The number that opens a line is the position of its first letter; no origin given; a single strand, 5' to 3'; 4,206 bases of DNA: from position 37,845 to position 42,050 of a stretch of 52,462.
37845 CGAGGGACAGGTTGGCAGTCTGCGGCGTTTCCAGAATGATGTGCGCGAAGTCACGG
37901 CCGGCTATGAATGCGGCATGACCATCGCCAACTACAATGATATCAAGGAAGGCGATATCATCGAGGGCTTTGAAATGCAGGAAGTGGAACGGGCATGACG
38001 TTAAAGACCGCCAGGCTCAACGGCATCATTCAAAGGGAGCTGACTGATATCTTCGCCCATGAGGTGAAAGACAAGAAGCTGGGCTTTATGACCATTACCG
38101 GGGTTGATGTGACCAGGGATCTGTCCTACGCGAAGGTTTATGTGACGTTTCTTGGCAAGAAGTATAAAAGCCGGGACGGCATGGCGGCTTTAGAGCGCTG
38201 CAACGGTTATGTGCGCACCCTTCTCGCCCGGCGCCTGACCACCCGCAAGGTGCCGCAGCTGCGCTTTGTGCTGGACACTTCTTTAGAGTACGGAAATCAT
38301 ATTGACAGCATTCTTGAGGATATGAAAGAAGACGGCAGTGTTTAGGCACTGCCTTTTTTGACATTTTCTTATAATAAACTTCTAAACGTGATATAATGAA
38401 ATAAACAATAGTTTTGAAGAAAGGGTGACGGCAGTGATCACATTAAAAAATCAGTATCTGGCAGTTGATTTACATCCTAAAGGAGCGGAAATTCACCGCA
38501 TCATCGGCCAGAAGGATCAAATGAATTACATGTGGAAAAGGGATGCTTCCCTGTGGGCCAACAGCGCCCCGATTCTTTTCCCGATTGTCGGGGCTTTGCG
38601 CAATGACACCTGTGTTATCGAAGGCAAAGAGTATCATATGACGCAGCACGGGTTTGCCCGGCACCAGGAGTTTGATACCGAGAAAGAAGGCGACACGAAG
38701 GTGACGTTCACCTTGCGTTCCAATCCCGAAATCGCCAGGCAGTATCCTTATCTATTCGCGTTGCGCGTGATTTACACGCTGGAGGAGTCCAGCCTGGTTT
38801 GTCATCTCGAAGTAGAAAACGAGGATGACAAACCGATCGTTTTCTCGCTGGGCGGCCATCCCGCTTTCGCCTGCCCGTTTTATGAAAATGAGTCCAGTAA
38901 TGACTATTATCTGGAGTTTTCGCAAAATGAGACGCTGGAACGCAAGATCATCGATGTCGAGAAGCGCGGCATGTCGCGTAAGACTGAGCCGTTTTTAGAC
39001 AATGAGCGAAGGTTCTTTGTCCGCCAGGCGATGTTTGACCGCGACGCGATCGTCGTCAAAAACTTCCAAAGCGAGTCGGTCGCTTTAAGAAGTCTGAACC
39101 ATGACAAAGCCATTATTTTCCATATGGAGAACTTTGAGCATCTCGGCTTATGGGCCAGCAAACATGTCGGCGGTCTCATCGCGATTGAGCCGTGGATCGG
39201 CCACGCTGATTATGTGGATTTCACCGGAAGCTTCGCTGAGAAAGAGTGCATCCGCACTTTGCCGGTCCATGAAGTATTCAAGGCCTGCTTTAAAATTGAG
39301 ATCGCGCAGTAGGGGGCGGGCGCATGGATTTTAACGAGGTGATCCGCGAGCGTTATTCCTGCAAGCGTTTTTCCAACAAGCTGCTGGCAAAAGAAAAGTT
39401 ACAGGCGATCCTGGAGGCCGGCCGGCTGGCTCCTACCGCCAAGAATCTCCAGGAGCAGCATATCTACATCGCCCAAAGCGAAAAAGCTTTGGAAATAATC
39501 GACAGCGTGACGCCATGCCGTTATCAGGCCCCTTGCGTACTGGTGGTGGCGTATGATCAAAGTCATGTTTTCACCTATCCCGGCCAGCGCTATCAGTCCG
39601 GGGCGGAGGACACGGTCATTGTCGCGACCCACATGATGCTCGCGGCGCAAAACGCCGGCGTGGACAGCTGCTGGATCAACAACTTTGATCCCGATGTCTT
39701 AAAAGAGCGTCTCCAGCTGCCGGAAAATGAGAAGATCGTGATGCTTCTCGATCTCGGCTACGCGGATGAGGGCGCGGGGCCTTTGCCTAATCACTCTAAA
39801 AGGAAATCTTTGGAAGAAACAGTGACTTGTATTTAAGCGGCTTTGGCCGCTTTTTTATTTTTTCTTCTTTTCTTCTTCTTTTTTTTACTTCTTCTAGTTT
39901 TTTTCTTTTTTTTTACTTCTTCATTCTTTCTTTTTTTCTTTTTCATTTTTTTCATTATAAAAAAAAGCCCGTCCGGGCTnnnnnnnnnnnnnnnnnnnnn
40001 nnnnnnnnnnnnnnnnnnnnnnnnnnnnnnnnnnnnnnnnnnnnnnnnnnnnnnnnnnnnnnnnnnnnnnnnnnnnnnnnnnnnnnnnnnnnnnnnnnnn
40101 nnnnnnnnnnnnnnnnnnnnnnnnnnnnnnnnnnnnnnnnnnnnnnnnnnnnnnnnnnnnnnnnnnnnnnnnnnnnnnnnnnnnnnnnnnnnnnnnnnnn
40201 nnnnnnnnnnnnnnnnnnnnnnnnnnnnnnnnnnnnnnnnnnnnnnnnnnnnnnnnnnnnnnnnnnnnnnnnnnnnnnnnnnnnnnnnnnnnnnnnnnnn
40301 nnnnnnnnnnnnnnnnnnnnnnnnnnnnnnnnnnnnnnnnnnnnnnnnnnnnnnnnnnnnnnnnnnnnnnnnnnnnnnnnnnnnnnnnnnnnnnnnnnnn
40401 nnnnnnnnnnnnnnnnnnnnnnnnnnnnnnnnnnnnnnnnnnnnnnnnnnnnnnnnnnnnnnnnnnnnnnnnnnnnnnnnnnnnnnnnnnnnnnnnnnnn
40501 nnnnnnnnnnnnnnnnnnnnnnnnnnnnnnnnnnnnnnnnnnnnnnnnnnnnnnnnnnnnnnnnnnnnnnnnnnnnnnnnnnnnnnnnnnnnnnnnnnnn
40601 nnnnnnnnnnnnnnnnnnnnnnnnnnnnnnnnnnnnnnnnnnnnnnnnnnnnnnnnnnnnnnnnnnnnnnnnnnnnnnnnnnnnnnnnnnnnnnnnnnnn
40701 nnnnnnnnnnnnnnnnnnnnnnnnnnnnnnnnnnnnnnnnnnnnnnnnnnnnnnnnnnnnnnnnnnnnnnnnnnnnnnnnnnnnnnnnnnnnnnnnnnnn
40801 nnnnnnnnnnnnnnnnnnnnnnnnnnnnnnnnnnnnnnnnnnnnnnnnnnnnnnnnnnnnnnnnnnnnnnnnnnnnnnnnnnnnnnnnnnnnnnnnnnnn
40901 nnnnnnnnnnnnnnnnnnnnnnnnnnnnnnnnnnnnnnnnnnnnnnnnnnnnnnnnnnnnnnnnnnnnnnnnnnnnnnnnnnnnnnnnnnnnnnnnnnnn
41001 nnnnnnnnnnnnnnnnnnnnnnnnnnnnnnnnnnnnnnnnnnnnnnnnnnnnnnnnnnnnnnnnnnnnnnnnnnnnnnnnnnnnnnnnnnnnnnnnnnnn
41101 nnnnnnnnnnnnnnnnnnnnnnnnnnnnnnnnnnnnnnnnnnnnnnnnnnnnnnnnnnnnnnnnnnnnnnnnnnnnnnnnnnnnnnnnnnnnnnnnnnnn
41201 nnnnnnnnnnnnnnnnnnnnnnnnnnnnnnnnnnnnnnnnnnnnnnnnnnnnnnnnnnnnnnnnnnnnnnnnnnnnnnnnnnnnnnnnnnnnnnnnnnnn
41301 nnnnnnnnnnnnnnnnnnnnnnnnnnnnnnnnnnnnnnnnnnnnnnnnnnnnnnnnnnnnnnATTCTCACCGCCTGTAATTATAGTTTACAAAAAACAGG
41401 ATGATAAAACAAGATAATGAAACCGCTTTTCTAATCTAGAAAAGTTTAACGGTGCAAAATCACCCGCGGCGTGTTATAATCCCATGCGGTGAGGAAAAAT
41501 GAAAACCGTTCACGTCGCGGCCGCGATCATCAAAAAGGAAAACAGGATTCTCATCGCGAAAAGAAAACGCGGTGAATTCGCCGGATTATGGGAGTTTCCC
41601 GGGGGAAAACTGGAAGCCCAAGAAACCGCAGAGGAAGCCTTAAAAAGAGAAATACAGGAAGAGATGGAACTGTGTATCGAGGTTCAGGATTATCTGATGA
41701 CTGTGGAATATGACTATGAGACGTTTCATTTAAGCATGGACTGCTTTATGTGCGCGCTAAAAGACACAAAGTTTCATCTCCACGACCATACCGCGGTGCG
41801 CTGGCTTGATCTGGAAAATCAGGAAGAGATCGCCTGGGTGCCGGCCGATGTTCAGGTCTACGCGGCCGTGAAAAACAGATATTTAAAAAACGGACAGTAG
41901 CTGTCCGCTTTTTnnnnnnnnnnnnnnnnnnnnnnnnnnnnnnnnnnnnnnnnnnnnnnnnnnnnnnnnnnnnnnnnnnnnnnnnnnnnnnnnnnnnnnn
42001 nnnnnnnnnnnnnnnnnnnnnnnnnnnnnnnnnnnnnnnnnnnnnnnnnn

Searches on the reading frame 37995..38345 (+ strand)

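Call 14: search_protein_families(library=pfam, proteins=[window:37995-38345:+], max_evalue=0.001)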
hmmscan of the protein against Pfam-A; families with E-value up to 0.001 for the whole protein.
window:37995-38345:+ (116 aa): 1 family
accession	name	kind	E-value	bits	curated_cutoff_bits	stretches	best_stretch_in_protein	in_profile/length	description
PF02033.23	RBFA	-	3.6e-34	117.7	34.7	1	5-107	2-105/105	Ribosome-binding factor A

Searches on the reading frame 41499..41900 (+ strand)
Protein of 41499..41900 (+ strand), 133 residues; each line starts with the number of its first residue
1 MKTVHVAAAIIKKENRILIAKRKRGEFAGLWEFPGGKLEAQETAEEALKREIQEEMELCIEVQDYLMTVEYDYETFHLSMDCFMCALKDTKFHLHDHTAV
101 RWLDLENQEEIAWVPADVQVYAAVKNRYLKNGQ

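Call 14: search_protein_families(library=pfam, proteins=[window:41499-41900:+], max_evalue=0.001)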
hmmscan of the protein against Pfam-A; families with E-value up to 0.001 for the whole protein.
window:41499-41900:+ (133 aa): 3 families
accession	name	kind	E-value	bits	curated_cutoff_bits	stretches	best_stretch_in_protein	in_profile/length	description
PF14815.12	NUDIX_4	-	3.7e-19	69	35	1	7-120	2-110/113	NUDIX domain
PF00293.34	NUDIX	-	9.6e-18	64.9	21.1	1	2-121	2-131/134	NUDIX domain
PF22327.2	Nudt16-like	-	3.9e-05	24.1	27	1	27-91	31-99/161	U8 snoRNA-decapping enzyme-like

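Call 38: search_protein_families(library=ncbifam, proteins=[window:41499-41897:+], max_evalue=0.001)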
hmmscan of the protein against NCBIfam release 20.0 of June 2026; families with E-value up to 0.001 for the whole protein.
window:41499-41897:+ (133 aa): 21 families
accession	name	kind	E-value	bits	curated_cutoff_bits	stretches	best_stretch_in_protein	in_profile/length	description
NF006530.0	PRK08999.1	equivalog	3.1e-28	98.8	245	1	1-124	3-128/315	Nudix family hydrolase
NF007834.0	PRK10546.1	equivalog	4.7e-25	88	156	1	1-123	1-124/135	pyrimidine (deoxy)nucleoside triphosphate diphosphatase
TIGR00586.1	mutt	equivalog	3.5e-24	85.3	97.9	1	1-125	2-128/129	8-oxo-dGTP diphosphatase MutT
NF008044.0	PRK10776.1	equivalog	2.2e-20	72.9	148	1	1-125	1-127/130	8-oxo-dGTP diphosphatase MutT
NF001937.0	PRK00714.1-4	equivalog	1.4e-09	37.8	139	1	5-67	10-69/161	RNA pyrophosphohydrolase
NF012016.0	PRK15472.1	equivalog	1.8e-08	34.2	95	1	5-60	5-62/141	nucleoside triphosphatase NudI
TIGR02705.1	nudix_YtkD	equivalog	2.9e-08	33.4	154.4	1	9-70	29-86/156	RNA deprotection pyrophosphohydrolase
NF001936.0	PRK00714.1-3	equivalog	3.1e-08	33.6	118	1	6-75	10-83/155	RNA pyrophosphohydrolase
NF006961.0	PRK09438.1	equivalog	2.3e-06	27.2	103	1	9-73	14-82/151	dihydroneopterin triphosphate diphosphatase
NF001938.0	PRK00714.1-5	equivalog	5.3e-06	25.9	116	1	6-58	16-74/172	RNA pyrophosphohydrolase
NF003785.0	PRK05379.1-1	equivalog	6.2e-06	25.6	418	1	4-61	204-260/347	bifunctional nicotinamide-nucleotide adenylyltransferase/Nudix hydroxylase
NF001299.0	PRK00241.1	equivalog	7.6e-06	25.6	158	1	10-67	141-197/263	NAD(+) diphosphatase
NF003786.0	PRK05379.1-2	equivalog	8.7e-06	25.1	397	1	7-60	221-274/354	bifunctional nicotinamide-nucleotide adenylyltransferase/Nudix hydroxylase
NF001934.0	PRK00714.1-1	equivalog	1.5e-05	24.5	241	1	6-61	11-63/176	RNA pyrophosphohydrolase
NF003791.0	PRK05379.2-3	equivalog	6.1e-05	22.4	409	1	7-60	205-258/340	bifunctional nicotinamide-nucleotide adenylyltransferase/Nudix hydroxylase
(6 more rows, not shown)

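Call 62: find_homologous_proteins(query=window:41499-41897:+, max_evalue=1e-10)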
Query window:41499-41897:+ (133 aa): 7852 proteins with E <= 1e-10 among 8000 candidates; the best 120 are listed.
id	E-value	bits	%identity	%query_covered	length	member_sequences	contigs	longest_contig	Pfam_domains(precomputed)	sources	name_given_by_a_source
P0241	2.9e-84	297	100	100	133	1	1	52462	PF00293.35,PF14815.13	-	-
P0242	3.7e-55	203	71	97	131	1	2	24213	PF22327.3,PF00293.35,PF14815.13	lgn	-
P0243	7.3e-55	202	70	97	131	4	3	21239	PF00293.35,PF14815.13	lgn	-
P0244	8.5e-52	192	66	96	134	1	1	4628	PF00293.35,PF14815.13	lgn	-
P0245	1.0e-51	192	63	96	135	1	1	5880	PF22327.3,PF00293.35,PF14815.13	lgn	-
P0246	1.7e-51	191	63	97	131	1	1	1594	PF00293.35,PF14815.13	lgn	-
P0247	2.8e-51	190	67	96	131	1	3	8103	PF00293.35,PF14815.13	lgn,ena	-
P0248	2.9e-51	190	67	96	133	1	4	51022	PF00293.35,PF14815.13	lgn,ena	-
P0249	4.7e-51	190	67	97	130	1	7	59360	PF00293.35,PF14815.13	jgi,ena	-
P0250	6.5e-51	189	65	97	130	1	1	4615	PF22327.3,PF00293.35,PF14815.13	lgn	-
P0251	1.0e-50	189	66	96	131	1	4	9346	PF00293.35,PF14815.13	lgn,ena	-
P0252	1.0e-50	189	64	96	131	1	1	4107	PF22327.3,PF00293.35,PF14815.13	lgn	-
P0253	1.1e-50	189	66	96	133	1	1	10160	PF00293.35,PF14815.13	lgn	-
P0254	1.7e-50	188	64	96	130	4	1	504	PF00293.35,PF14815.13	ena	-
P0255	3.3e-50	187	64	95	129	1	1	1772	PF00293.35,PF14815.13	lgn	-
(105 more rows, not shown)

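Call 64: find_encoding_contigs(protein=P0242, flank=6000, max_places=2)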
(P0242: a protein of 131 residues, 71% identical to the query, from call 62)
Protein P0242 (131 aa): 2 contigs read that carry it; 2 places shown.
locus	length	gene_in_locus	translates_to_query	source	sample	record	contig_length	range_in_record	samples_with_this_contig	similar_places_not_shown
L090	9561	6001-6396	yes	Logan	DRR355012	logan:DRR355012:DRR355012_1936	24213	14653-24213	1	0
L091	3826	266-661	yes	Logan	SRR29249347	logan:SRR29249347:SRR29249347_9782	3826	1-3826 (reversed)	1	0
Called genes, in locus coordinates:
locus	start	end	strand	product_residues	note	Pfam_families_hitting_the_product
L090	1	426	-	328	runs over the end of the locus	PF09084:NMT1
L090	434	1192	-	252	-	PF00528:BPD_transp_1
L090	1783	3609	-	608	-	PF00724:Oxidored_FMN, PF07992:Pyr_redox_2, PF00070:Pyr_redox (weak), PF00890:FAD_binding_2 (weak), PF13450:NAD_binding_8, PF13738:Pyr_redox_3, PF07992:Pyr_redox_2, PF00070:Pyr_redox, +8 more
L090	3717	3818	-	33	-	-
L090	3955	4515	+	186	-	PF14278:TetR_C_8 (weak)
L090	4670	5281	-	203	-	PF13302:Acetyltransf_3, PF00583:Acetyltransf_1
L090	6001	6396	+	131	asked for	PF00293:NUDIX, PF22327:Nudt16-like (weak), PF14815:NUDIX_4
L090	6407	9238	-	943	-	PF13091:PLDc_2, PF00270:DEAD, PF04851:ResIII, PF18766:SWI2_SNF2, PF00271:Helicase_C, PF26350:DUF8090, PF11907:DUF3427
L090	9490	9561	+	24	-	?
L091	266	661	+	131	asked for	PF00293:NUDIX, PF22327:Nudt16-like (weak), PF14815:NUDIX_4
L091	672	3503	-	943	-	PF13091:PLDc_2, PF00270:DEAD, PF04851:ResIII, PF18766:SWI2_SNF2, PF00271:Helicase_C, PF26350:DUF8090, PF11907:DUF3427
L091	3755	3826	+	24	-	?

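Call 65: find_encoding_contigs(protein=P0249, flank=6000, max_places=2)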
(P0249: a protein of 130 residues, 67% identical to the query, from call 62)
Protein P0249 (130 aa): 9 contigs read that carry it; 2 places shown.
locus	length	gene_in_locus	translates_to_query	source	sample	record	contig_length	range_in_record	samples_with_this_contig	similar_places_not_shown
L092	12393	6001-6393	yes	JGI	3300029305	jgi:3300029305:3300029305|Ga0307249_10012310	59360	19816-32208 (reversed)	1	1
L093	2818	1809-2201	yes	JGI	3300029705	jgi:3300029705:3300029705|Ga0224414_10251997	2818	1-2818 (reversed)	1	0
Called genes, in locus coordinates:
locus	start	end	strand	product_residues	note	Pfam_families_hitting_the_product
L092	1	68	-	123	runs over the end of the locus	-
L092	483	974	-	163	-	PF22016:DUF6933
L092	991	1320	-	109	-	-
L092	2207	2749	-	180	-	-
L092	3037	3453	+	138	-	-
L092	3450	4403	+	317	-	PF21845:DUF6904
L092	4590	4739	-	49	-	-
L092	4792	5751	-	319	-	PF13395:HNH_4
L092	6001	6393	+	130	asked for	PF00293:NUDIX, PF14815:NUDIX_4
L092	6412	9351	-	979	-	PF13091:PLDc_2, PF00270:DEAD, PF04851:ResIII, PF18766:SWI2_SNF2, PF00271:Helicase_C, PF26350:DUF8090, PF11907:DUF3427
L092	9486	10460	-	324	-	PF13274:SocA_Panacea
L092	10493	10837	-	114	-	-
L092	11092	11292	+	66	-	-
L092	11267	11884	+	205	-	-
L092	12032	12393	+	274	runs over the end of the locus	-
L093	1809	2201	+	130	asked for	PF00293:NUDIX, PF14815:NUDIX_4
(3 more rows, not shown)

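Call 66: find_encoding_contigs(protein=P0248, flank=6000, max_places=2)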
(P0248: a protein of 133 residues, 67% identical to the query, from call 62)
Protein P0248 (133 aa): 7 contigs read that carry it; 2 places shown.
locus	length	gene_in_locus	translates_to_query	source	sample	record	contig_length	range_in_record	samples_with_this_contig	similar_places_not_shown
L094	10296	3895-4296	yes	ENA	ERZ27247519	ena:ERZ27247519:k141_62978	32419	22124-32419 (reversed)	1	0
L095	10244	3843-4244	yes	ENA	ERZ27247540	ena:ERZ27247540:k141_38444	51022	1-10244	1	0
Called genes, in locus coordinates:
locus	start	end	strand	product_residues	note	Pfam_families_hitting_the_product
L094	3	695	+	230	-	PF00589:Phage_integrase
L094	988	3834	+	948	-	PF00271:Helicase_C, PF09369:MZB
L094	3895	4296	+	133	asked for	PF00293:NUDIX, PF14815:NUDIX_4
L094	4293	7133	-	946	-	PF13091:PLDc_2, PF00270:DEAD, PF04851:ResIII, PF00271:Helicase_C, PF26350:DUF8090, PF11907:DUF3427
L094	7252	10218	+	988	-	PF00754:F5_F8_type_C, PF22633:F5_F8_type_C_2, PF00754:F5_F8_type_C, PF22633:F5_F8_type_C_2, PF07523:Big_3 (weak), PF16403:Bact_surface_Ig-like, PF07523:Big_3 (weak), PF16403:Bact_surface_Ig-like, +3 more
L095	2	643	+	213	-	?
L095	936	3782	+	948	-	PF00271:Helicase_C, PF09369:MZB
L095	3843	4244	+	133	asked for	PF00293:NUDIX, PF14815:NUDIX_4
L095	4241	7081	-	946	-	PF13091:PLDc_2, PF00270:DEAD, PF04851:ResIII, PF00271:Helicase_C, PF26350:DUF8090, PF11907:DUF3427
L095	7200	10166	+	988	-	PF00754:F5_F8_type_C, PF22633:F5_F8_type_C_2, PF00754:F5_F8_type_C, PF22633:F5_F8_type_C_2, PF07523:Big_3 (weak), PF16403:Bact_surface_Ig-like, PF07523:Big_3 (weak), PF16403:Bact_surface_Ig-like, +3 more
